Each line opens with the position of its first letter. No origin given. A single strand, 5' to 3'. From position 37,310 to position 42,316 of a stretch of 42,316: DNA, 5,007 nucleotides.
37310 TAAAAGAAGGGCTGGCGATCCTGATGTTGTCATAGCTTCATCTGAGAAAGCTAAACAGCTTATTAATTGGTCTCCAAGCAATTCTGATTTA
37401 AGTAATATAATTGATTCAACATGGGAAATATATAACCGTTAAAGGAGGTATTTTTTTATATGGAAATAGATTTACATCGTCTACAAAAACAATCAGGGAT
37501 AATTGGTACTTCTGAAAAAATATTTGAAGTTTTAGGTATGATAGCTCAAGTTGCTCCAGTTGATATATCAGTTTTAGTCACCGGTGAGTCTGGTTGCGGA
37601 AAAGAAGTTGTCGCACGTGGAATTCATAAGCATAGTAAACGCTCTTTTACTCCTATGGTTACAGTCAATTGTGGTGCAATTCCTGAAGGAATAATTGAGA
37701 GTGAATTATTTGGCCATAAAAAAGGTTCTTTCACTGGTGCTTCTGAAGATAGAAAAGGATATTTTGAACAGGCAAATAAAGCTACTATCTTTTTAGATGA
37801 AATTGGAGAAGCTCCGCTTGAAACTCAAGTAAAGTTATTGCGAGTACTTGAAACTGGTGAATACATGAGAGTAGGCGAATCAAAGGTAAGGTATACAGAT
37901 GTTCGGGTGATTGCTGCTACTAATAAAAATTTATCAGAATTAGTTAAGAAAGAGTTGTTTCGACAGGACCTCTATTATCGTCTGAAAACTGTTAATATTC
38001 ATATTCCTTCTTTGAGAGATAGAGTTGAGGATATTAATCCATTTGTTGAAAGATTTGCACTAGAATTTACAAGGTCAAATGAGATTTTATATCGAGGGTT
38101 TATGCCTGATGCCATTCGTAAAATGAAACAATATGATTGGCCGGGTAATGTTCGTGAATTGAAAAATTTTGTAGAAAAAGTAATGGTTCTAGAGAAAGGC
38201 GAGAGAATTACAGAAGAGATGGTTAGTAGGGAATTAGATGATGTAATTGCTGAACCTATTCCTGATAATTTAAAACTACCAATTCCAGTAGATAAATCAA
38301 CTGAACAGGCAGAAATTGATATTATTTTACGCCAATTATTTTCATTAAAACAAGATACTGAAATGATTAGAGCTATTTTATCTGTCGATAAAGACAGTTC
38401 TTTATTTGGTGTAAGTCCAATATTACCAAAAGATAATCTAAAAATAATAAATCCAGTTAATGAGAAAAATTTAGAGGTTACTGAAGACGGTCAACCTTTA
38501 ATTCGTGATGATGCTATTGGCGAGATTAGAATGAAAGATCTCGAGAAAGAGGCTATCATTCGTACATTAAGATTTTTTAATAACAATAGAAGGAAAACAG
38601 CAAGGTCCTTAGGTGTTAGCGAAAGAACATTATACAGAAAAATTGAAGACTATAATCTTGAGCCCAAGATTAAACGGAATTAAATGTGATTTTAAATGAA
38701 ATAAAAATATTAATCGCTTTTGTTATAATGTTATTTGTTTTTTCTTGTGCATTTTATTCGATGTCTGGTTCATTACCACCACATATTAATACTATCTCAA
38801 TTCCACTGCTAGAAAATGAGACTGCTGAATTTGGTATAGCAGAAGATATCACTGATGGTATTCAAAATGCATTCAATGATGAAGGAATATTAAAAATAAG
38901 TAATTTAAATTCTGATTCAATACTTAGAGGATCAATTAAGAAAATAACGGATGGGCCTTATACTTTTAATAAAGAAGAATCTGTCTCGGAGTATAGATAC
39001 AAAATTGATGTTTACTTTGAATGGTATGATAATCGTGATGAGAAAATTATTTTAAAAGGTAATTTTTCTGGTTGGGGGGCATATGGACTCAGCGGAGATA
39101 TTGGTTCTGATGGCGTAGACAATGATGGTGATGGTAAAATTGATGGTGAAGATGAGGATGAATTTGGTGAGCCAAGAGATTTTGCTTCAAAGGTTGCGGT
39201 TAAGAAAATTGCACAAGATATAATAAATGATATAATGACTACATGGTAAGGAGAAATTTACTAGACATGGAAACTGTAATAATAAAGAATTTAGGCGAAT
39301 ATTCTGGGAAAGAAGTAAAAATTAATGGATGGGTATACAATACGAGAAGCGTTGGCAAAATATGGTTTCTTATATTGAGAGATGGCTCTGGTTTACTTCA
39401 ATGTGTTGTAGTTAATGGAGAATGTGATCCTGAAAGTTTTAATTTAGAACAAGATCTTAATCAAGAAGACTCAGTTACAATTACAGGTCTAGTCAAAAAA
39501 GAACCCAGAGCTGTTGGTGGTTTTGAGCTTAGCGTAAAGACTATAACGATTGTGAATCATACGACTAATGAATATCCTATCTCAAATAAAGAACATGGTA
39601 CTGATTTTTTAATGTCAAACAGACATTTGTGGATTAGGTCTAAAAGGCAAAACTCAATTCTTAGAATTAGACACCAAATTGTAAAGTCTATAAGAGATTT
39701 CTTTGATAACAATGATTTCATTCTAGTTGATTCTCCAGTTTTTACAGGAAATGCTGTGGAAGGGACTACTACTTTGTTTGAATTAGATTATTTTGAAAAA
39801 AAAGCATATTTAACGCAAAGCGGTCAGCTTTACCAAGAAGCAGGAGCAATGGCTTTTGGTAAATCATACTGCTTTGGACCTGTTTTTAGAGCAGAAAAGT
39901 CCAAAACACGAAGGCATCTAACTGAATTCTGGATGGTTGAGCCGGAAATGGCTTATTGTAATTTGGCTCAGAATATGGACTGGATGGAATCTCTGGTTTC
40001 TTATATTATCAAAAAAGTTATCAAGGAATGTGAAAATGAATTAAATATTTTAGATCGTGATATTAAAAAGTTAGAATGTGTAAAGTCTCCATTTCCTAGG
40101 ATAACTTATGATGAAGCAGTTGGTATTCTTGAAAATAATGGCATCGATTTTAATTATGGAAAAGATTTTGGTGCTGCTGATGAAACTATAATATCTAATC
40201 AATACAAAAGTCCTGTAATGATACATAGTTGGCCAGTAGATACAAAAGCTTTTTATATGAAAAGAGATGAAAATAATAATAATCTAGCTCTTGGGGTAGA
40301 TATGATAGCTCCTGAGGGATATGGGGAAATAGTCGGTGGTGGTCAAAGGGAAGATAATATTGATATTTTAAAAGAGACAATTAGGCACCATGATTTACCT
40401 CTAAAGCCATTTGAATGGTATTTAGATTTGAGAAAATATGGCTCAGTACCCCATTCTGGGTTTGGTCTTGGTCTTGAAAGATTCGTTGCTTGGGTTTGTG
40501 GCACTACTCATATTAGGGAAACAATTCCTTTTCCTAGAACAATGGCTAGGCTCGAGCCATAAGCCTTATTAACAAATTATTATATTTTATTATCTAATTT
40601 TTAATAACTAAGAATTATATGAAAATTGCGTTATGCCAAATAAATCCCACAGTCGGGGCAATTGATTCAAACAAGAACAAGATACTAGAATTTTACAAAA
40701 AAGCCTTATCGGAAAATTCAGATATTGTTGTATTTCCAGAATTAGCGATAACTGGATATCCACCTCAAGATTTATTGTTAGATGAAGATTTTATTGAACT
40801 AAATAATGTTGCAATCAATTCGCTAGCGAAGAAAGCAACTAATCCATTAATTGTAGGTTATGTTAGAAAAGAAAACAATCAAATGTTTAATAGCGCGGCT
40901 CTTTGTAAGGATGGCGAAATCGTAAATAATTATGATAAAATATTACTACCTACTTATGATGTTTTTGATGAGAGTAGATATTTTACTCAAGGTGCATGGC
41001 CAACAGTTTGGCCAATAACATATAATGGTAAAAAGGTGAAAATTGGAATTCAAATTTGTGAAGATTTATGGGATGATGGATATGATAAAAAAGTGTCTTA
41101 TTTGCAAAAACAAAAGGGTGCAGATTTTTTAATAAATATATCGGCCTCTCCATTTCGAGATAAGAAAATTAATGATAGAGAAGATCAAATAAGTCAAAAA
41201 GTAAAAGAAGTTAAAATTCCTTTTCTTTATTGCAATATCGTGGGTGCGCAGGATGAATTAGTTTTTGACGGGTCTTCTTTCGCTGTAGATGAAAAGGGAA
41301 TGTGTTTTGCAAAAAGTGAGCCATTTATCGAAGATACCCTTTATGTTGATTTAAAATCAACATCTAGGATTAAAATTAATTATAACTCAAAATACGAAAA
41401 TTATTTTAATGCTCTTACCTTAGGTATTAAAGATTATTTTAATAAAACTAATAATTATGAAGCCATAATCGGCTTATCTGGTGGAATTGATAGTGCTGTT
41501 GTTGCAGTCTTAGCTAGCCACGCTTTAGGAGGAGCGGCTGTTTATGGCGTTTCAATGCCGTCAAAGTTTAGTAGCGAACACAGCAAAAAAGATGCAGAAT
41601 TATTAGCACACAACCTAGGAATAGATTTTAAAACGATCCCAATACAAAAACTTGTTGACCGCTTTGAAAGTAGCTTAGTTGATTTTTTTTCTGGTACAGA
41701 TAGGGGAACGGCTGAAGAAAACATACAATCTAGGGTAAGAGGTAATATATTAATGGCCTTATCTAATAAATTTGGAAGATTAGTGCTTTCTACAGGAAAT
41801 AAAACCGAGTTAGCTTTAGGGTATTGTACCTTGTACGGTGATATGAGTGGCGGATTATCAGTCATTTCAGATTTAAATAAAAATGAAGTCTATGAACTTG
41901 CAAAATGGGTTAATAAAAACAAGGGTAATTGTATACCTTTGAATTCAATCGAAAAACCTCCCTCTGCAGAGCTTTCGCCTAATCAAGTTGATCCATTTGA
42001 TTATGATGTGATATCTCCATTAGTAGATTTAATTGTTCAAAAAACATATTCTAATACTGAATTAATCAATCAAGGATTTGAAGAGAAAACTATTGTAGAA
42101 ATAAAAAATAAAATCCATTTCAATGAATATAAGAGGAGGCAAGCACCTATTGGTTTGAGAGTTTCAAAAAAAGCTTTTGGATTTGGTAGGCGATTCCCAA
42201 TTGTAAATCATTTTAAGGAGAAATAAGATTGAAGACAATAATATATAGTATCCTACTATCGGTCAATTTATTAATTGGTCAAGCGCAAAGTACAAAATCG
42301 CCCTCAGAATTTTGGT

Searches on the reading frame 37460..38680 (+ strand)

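Call 91: search_protein_families(library=pfam, proteins=[window:37460-38680:+], max_evalue=0.0001)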
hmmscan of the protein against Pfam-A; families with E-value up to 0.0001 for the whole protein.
window:37460-38680:+ (407 aa): 8 families
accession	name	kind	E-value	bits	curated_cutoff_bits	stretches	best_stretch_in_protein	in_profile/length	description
PF00158.32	Sigma54_activat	-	1.5e-68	230.1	20.2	1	14-181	1-168/168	Sigma-54 interaction domain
PF25601.1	AAA_lid_14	-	3.2e-19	69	27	1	186-260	1-75/87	AAA+ ATPase lid domain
PF14532.12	Sigma54_activ_2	-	1.3e-18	68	25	1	15-185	1-138/138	Sigma-54 interaction domain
PF02954.25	HTH_8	-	3.2e-10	40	22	1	358-398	2-42/42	Bacterial regulatory protein, Fis family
PF07728.20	AAA_5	-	3.1e-08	34.2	22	1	38-158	2-125/139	AAA domain (dynein-related subfamily)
PF07724.20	AAA_2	-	1.4e-07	32.2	27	1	36-167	4-136/166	AAA domain (Cdc48 subfamily)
PF00004.35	AAA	-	1.4e-05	26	21.2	1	38-168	1-120/131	ATPase family associated with various cellular activities (AAA)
PF18024.7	HTH_50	-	8.2e-05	22.7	27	0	359-400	9-49/50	Helix-turn-helix domain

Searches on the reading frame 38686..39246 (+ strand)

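Call 91: search_protein_families(library=pfam, proteins=[window:38686-39246:+], max_evalue=0.0001)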
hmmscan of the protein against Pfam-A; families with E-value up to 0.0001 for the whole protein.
window:38686-39246:+ (187 aa): 1 family
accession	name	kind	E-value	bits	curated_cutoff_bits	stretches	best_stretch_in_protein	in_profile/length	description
PF04390.17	LptE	-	2.1e-08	35.3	23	1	35-182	2-117/118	Lipopolysaccharide-assembly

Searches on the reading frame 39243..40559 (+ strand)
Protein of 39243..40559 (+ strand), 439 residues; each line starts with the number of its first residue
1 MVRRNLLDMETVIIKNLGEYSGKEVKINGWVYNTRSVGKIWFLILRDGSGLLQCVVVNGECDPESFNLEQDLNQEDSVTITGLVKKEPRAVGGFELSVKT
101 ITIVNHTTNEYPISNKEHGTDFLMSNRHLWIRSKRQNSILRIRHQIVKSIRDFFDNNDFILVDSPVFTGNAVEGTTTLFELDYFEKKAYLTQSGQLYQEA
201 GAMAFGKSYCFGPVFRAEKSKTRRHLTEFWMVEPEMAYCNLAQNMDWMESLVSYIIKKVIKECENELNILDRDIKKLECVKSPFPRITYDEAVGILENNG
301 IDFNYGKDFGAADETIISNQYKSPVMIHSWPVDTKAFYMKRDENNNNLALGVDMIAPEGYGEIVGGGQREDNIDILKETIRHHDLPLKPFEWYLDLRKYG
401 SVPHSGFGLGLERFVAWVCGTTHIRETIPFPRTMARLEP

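Call 91: search_protein_families(library=pfam, proteins=[window:39243-40559:+], max_evalue=0.0001)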
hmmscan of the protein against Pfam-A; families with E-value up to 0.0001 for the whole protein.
window:39243-40559:+ (439 aa): 2 families
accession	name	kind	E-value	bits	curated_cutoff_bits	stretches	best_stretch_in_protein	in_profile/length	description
PF00152.25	tRNA-synt_2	-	4.2e-72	243.3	25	1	121-433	3-307/308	tRNA synthetases class II (D, K and N)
PF01336.31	tRNA_anti-codon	-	2.7e-15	56.5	27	1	25-104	1-75/75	OB-fold nucleic acid binding domain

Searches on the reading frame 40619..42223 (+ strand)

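Call 91: search_protein_families(library=pfam, proteins=[window:40619-42223:+], max_evalue=0.0001)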
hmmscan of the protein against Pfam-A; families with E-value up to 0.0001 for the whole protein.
window:40619-42223:+ (535 aa): 2 families
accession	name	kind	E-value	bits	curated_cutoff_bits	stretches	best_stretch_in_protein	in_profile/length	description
PF02540.23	NAD_synthase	-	1.5e-65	221.2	21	1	263-509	2-242/242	NAD synthase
PF00795.27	CN_hydrolase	-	4.4e-27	95.5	23.2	1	2-247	1-248/256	Carbon-nitrogen hydrolase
